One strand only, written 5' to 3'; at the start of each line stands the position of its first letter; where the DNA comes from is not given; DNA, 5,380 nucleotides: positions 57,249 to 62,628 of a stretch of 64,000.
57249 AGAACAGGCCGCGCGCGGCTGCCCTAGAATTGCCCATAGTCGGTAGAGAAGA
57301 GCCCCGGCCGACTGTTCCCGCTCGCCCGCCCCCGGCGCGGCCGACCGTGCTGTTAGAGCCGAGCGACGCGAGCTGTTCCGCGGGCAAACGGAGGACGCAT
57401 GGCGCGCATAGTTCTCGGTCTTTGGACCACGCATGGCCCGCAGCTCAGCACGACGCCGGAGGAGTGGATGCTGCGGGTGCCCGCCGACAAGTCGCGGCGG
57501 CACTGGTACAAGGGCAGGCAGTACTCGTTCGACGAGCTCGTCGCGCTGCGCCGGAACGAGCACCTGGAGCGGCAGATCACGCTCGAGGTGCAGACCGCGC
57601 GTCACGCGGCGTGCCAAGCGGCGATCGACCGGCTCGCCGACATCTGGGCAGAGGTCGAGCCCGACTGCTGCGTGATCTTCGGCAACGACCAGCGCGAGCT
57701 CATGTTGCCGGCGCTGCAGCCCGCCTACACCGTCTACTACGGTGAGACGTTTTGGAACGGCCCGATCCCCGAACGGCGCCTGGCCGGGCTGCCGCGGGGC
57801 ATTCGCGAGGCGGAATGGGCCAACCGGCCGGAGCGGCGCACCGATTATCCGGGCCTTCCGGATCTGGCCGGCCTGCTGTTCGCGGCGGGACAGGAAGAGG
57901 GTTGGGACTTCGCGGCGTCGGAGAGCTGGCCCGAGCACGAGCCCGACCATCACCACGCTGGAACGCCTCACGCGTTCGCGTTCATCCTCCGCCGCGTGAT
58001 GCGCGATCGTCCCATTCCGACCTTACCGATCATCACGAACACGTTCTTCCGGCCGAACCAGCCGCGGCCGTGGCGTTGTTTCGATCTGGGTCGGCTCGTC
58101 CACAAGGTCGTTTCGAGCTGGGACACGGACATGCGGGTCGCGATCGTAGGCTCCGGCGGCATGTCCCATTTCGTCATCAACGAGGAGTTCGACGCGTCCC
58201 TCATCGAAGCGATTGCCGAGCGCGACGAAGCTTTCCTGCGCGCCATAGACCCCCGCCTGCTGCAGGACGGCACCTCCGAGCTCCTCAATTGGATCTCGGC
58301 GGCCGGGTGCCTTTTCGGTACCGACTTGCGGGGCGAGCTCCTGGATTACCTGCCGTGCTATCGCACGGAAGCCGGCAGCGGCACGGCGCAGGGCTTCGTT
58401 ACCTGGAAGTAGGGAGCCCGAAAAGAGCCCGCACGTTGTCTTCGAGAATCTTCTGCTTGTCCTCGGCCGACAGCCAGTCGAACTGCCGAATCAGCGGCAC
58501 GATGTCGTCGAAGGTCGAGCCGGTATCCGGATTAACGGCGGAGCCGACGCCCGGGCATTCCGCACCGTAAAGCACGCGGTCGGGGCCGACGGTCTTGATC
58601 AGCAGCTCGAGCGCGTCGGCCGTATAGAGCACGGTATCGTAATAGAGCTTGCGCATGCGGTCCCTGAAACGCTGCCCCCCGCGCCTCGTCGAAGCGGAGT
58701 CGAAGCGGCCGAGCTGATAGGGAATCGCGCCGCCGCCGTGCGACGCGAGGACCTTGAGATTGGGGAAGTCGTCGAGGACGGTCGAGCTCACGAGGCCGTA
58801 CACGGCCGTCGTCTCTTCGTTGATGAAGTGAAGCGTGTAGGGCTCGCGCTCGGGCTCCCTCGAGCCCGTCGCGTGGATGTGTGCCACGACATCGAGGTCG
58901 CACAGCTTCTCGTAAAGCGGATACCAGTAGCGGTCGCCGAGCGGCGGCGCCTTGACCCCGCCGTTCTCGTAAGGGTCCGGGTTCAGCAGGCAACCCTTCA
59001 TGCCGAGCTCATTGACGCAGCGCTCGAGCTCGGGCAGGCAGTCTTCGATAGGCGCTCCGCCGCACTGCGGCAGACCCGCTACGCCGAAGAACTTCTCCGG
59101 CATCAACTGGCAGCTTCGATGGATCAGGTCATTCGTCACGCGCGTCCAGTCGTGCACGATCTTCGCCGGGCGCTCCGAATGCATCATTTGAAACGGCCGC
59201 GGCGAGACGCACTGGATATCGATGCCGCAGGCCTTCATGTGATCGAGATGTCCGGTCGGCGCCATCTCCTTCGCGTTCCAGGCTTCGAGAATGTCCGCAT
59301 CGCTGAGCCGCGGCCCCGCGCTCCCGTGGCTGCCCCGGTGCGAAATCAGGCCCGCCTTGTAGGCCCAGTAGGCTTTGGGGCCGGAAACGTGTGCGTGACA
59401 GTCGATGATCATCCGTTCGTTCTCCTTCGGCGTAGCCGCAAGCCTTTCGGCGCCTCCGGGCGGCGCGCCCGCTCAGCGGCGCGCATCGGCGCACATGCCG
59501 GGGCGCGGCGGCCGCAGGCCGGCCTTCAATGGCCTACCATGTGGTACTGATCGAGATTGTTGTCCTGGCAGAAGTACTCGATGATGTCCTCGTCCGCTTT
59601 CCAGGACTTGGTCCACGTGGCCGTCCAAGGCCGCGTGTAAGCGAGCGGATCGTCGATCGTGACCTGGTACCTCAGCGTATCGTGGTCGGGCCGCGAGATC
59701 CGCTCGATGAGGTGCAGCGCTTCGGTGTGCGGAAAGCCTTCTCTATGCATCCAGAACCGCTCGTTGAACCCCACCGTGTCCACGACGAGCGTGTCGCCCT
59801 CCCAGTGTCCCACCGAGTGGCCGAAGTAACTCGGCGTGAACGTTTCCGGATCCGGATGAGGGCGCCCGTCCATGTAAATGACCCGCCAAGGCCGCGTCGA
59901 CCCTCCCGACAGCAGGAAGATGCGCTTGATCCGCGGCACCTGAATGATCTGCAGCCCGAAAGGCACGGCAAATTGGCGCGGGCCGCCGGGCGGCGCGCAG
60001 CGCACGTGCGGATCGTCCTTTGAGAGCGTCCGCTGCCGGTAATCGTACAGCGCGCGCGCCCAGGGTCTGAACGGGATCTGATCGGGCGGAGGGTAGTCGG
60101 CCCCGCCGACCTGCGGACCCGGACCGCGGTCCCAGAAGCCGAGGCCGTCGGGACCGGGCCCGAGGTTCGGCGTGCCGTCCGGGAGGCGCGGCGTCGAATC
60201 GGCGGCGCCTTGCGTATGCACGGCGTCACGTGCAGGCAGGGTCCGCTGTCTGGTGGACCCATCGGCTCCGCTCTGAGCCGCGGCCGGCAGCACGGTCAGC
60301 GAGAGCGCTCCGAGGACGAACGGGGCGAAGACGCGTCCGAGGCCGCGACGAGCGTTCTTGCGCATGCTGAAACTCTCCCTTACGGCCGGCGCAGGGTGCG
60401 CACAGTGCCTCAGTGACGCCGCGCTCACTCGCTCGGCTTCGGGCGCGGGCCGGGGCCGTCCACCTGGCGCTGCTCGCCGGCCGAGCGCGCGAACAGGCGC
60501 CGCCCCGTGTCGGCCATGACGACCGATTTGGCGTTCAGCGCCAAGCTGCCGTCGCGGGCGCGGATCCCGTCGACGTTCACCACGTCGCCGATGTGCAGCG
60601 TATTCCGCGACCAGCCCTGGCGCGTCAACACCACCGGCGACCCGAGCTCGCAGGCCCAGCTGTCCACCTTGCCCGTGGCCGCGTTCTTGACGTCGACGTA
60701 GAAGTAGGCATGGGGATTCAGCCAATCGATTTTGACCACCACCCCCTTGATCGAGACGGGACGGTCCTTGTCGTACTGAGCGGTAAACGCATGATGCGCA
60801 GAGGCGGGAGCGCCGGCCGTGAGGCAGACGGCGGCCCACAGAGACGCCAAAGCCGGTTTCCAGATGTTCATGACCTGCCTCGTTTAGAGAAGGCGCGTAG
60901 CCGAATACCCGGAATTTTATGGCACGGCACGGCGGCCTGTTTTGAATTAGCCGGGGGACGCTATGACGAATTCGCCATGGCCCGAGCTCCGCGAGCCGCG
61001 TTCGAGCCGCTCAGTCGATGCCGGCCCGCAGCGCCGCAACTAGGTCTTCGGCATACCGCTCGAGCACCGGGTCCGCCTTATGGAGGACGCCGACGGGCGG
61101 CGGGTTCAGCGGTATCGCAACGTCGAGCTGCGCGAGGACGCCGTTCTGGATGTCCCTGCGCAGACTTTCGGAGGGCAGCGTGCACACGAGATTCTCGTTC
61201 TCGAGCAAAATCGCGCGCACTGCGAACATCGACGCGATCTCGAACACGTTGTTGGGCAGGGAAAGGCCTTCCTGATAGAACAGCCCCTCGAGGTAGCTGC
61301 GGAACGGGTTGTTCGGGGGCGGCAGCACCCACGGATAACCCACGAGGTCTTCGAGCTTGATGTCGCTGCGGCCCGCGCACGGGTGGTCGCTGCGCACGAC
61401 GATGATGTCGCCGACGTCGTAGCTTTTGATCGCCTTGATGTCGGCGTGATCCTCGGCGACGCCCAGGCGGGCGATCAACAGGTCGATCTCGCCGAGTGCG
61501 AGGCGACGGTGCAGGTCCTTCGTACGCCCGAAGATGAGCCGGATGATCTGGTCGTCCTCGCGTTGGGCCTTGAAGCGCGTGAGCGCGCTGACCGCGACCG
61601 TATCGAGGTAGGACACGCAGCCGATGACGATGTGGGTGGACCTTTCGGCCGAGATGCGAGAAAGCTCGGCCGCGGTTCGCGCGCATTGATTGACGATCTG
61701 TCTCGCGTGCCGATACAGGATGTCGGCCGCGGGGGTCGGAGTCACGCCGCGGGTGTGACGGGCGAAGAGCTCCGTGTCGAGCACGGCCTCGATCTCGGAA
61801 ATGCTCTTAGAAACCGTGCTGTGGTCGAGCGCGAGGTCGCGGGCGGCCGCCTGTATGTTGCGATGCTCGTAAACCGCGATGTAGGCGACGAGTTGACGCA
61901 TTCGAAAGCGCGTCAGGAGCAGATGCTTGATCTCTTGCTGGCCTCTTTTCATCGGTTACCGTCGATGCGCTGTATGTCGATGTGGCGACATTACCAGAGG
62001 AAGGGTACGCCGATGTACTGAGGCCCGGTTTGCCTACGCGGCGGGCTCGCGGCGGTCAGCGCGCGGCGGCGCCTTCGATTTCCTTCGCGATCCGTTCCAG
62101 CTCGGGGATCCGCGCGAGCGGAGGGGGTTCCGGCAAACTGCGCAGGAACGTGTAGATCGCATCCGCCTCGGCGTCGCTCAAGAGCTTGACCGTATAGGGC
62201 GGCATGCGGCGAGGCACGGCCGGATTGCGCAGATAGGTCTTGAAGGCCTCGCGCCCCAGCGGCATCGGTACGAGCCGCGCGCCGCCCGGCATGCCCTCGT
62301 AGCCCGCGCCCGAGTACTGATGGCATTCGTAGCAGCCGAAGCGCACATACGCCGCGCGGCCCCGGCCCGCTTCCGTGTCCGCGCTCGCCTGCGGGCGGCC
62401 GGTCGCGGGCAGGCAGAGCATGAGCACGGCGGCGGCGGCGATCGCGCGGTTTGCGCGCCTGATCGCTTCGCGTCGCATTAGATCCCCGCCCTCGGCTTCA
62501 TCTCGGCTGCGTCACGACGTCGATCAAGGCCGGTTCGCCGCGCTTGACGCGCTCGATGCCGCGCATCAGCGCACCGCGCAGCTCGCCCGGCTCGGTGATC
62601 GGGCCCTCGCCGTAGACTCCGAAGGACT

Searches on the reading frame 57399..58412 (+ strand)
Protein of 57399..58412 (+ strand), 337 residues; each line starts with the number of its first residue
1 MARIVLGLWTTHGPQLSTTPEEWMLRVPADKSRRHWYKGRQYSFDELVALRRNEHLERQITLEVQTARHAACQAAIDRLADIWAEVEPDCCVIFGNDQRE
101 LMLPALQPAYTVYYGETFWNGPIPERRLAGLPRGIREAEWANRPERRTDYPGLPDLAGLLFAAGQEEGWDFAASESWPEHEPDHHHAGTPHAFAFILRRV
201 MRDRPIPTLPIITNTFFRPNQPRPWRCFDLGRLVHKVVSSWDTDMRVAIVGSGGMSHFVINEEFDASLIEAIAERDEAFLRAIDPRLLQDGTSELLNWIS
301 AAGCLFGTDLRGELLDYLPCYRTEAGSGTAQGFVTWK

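Call 28: search_protein_families(library=pfam, proteins=[window:57399-58412:+], max_evalue=0.001)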
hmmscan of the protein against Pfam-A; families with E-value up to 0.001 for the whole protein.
window:57399-58412:+ (337 aa): 1 family
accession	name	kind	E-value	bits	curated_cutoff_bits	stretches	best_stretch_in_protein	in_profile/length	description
PF02900.23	LigB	-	3e-11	43.3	26.3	1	79-281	34-216/269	Catalytic LigB subunit of aromatic ring-opening dioxygenase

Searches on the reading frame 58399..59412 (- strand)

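Call 28: search_protein_families(library=pfam, proteins=[window:58399-59412:-], max_evalue=0.001)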
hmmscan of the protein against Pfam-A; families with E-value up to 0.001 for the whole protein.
window:58399-59412:- (337 aa): 1 family
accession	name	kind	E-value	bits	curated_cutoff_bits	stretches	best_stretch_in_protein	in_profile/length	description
PF04909.20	Amidohydro_2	-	1.2e-44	153.7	26.4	1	3-333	1-289/289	Amidohydrolase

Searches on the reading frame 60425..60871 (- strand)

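Call 28: search_protein_families(library=pfam, proteins=[window:60425-60871:-], max_evalue=0.001)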
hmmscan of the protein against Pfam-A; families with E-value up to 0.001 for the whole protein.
window:60425-60871:- (148 aa): 1 family
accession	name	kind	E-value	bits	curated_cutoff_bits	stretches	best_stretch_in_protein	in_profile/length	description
PF19649.4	DUF6152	-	2.9e-28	98.3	27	1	18-109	4-93/98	Family of unknown function (DUF6152)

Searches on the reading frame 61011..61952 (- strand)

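Call 28: search_protein_families(library=pfam, proteins=[window:61011-61952:-], max_evalue=0.001)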
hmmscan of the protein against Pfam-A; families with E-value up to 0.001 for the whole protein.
window:61011-61952:- (313 aa): 2 families
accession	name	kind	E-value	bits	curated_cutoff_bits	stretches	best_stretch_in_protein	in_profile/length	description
PF03466.25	LysR_substrate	-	1.4e-23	83.9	28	1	103-310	3-206/209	LysR substrate binding domain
PF00126.33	HTH_1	-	5.9e-17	61.8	26.6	1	18-76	1-59/60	Bacterial regulatory helix-turn-helix protein, lysR family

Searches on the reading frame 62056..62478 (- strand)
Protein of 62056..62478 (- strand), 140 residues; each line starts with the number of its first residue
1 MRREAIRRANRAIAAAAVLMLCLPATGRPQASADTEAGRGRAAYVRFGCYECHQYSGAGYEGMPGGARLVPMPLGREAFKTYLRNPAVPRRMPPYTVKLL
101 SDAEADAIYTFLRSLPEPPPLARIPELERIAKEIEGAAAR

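Call 28: search_protein_families(library=pfam, proteins=[window:62056-62478:-], max_evalue=0.001)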
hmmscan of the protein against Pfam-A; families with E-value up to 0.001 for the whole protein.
window:62056-62478:- (140 aa): 2 families
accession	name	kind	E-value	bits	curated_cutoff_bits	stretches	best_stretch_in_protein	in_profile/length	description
PF13442.11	Cytochrome_CBB3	-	7.5e-07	29.8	27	1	37-112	3-68/68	Cytochrome C oxidase, cbb3-type, subunit III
PF00034.26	Cytochrom_C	-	3.4e-05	25.5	21.3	1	39-115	3-89/90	Cytochrome c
